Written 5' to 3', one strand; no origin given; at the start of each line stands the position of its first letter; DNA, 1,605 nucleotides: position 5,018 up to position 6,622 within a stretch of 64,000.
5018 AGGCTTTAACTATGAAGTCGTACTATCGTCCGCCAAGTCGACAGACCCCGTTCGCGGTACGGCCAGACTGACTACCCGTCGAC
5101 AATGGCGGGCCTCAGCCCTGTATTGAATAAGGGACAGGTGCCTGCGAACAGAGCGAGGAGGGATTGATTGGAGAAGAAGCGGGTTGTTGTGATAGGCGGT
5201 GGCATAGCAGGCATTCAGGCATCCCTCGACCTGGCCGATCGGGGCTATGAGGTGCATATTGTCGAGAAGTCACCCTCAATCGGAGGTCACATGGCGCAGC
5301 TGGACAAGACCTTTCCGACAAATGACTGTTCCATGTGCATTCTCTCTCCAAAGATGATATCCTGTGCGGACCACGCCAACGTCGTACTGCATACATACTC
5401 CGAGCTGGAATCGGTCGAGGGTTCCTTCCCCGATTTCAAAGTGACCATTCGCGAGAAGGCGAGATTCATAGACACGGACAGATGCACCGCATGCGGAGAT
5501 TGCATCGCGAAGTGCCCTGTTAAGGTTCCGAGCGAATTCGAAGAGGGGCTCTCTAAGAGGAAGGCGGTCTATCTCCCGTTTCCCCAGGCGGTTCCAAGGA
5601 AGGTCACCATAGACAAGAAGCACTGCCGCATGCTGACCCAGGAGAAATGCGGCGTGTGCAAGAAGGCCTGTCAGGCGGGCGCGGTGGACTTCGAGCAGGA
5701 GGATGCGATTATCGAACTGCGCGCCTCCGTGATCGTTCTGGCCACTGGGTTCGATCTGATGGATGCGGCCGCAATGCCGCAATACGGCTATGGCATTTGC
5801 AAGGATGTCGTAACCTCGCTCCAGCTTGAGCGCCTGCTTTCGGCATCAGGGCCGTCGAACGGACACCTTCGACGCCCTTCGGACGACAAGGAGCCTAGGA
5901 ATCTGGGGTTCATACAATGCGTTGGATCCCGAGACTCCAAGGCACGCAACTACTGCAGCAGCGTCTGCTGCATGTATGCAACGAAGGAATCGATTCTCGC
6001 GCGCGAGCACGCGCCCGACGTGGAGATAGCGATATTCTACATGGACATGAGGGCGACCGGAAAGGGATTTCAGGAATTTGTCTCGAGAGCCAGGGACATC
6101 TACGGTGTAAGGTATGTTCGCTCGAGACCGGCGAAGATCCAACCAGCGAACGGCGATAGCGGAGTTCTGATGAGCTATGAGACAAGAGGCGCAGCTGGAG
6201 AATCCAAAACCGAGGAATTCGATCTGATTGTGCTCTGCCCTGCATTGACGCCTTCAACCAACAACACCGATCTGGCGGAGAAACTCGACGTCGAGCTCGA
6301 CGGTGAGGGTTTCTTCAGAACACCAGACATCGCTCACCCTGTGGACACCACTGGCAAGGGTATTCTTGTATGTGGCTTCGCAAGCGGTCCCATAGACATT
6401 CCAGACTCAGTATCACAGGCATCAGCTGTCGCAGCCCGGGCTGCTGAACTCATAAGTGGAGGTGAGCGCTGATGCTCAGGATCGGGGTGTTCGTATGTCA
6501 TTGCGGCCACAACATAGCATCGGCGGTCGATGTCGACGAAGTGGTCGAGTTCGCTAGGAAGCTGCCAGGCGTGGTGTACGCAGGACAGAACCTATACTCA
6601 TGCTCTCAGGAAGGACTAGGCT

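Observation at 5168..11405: Formate dehydrogenase operon built on a complementary split-HdrA pair plus MvhD, with no HdrBC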

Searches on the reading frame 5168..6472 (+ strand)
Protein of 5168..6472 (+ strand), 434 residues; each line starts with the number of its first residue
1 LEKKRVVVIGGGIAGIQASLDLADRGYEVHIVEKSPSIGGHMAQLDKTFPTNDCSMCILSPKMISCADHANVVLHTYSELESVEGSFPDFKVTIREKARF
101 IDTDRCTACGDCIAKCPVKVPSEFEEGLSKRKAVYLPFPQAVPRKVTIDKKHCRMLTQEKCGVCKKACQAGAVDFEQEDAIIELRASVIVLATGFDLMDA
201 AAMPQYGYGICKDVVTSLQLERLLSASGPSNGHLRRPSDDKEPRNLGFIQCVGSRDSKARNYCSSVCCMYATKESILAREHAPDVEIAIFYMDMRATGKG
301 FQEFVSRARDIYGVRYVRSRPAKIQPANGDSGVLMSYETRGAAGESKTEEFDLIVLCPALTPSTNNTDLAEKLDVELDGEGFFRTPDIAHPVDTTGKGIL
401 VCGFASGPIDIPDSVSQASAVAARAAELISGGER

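Call 5: search_protein_families(library=pfam, proteins=[window:5168-6472:+], max_evalue=0.01)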
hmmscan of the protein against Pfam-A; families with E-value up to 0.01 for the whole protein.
window:5168-6472:+ (434 aa): 19 families
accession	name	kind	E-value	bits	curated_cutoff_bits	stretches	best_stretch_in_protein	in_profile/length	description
PF07992.20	Pyr_redox_2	-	1.1e-08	35.3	26.1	1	5-119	2-58/291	Pyridine nucleotide-disulphide oxidoreductase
PF00890.30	FAD_binding_2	-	1.5e-07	31.4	20.4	1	6-43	2-39/414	FAD binding domain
PF13450.12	NAD_binding_8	-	1.7e-07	31.8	21.9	1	8-44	1-37/68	NAD(P)-binding Rossmann-like domain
PF12831.13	FAD_oxidored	-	2.4e-07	30.9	27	1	6-43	2-39/416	FAD dependent oxidoreductase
PF01266.30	DAO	-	2.6e-06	27.6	27.9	1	5-40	1-36/353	FAD dependent oxidoreductase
PF00070.33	Pyr_redox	-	1.9e-05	25.5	22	1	5-39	1-35/82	Pyridine nucleotide-disulphide oxidoreductase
PF03486.20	HI0933_like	-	3.8e-05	23.7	50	1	5-40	2-37/244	HI0933-like protein Rossmann domain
PF00037.32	Fer4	-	7.4e-05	22.8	21.1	1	101-120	3-22/24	4Fe-4S binding domain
PF01134.28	GIDA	-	0.00012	21.7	22.1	1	6-37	2-29/391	Glucose inhibited division protein A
PF13237.11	Fer4_10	-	0.00015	22.1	25.5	1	101-119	4-24/53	4Fe-4S dicluster domain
PF12797.12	Fer4_2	-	0.00039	20.7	24.5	1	99-118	3-22/22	4Fe-4S binding domain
PF12837.12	Fer4_6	-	0.00063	20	25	1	101-120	4-23/24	4Fe-4S binding domain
PF12838.12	Fer4_7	-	0.00073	20.4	27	1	105-172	1-52/52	4Fe-4S dicluster domain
PF01946.23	Thi4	-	0.0022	17.7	26.2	1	5-43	19-58/235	Thi4 family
PF01262.27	AlaDh_PNT_C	-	0.003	17.5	23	1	3-56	28-78/214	Alanine dehydrogenase/PNT, C-terminal domain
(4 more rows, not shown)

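Call 6: search_protein_families(library=ncbifam, proteins=[window:5168-6472:+], max_evalue=0.01)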
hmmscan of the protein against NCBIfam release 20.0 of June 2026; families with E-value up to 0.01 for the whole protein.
window:5168-6472:+ (434 aa): 100 families (the best 25 are shown)
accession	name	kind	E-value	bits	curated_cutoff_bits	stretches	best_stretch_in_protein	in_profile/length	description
NF040770.1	hetero_SS_HdrA2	exception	4.5e-154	514.5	1100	1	3-433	139-564/777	CoB-CoM heterodisulfide reductase HdrA2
NF041778.1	hetero_SS_HdrA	equivalog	2e-120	402.9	1400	1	5-433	144-574/771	ferredoxin:CoB-CoM heterodisulfide reductase subunit HdrA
NF041891.1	hdrA_Methbact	equivalog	8.4e-110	368.2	1300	1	3-432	133-559/762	ferredoxin:CoB-CoM heterodisulfide reductase subunit HdrA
NF005560.0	PRK07233.1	equivalog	4.8e-09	35.6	252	1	5-46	2-43/435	hypothetical protein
NF045599.1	bili_reduct_long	exception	3e-08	32.4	750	1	2-42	380-420/641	bilirubin reductase, long form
NF041087.1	bile_acid_BaiCD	equivalog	5e-08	31.5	825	1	2-44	379-421/642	bile acid Fe-S flavoenzyme BaiCD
NF045637.1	carotdesatCrtDProt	equivalog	6.9e-08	31.5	580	1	6-47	1-42/485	1-hydroxycarotenoid 3,4-desaturase CrtD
TIGR03467.1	HpnE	equivalog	8.6e-08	31.9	283.05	1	6-42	1-37/430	hydroxysqualene dehydroxylase HpnE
NF045663.1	diclust_near_Sec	equivalog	1.3e-07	30.1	530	1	2-48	105-151/759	pyridine nucleotide-disulfide oxidoreductase/dicluster-binding protein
TIGR03997.1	mycofact_OYE_2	equivalog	1.6e-07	30.1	793.15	1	3-89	379-465/645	mycofactocin system FadH/OYE family oxidoreductase 2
NF058655.1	CrtID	equivalog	3.9e-07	29.3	640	1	6-47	1-42/478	bifunctional phytoene desaturase/3,4-desaturase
NF009410.0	PRK12771.1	subfamily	1.9e-06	26.8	516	1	4-42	139-177/566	NAD(P)-binding protein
NF005503.0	PRK07118.1-2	equivalog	2.6e-06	26.9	252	1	92-184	155-240/292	RnfABCDGE type electron transport complex subunit B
TIGR02734.1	crtI_fam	subfamily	3.6e-06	25.9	238.1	1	6-47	1-42/504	phytoene desaturase family protein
NF009409.0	PRK12770.1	subfamily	6e-06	25.6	343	1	3-42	18-57/360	putative glutamate synthase subunit beta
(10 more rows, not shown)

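Call 7: search_solved_structures(query=window:5168-6472:+, show_alignments=1)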
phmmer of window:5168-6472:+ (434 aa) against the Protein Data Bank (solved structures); distinct sequences matched with E-value up to 0.001: 8.
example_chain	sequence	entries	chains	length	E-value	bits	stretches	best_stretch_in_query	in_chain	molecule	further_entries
5odc_A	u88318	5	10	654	6.4e-135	453.2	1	4-433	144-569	Heterodisulfide reductase, subunit A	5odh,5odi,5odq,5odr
8rvv_A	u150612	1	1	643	1.8e-126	425.4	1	5-429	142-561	H(2):CoB-CoM heterodisulfide,ferredoxin reductase subunit A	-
8rvu_a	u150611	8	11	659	2e-126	425.2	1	5-429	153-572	H(2):CoB-CoM heterodisulfide,ferredoxin reductase subunit A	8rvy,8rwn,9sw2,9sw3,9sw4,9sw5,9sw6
9sfi_A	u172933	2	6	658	2.2e-126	425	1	4-432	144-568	CoB--CoM heterodisulfide reductase iron-sulfur subunit A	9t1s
7bkb_A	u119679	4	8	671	1.2e-98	333.7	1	4-429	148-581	CoB--CoM heterodisulfide reductase iron-sulfur subunit A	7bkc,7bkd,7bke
6tjr_A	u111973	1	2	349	2.9e-37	131.5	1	188-427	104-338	Fumarate reductase/succinate dehydrogenase flavoprotein domain protein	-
6qkg_A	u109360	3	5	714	9.3e-05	24.4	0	2-47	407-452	NCR A | NCR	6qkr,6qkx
1jeh_A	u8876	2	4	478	0.00019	23.4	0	4-42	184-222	DIHYDROLIPOAMIDE DEHYDROGENASE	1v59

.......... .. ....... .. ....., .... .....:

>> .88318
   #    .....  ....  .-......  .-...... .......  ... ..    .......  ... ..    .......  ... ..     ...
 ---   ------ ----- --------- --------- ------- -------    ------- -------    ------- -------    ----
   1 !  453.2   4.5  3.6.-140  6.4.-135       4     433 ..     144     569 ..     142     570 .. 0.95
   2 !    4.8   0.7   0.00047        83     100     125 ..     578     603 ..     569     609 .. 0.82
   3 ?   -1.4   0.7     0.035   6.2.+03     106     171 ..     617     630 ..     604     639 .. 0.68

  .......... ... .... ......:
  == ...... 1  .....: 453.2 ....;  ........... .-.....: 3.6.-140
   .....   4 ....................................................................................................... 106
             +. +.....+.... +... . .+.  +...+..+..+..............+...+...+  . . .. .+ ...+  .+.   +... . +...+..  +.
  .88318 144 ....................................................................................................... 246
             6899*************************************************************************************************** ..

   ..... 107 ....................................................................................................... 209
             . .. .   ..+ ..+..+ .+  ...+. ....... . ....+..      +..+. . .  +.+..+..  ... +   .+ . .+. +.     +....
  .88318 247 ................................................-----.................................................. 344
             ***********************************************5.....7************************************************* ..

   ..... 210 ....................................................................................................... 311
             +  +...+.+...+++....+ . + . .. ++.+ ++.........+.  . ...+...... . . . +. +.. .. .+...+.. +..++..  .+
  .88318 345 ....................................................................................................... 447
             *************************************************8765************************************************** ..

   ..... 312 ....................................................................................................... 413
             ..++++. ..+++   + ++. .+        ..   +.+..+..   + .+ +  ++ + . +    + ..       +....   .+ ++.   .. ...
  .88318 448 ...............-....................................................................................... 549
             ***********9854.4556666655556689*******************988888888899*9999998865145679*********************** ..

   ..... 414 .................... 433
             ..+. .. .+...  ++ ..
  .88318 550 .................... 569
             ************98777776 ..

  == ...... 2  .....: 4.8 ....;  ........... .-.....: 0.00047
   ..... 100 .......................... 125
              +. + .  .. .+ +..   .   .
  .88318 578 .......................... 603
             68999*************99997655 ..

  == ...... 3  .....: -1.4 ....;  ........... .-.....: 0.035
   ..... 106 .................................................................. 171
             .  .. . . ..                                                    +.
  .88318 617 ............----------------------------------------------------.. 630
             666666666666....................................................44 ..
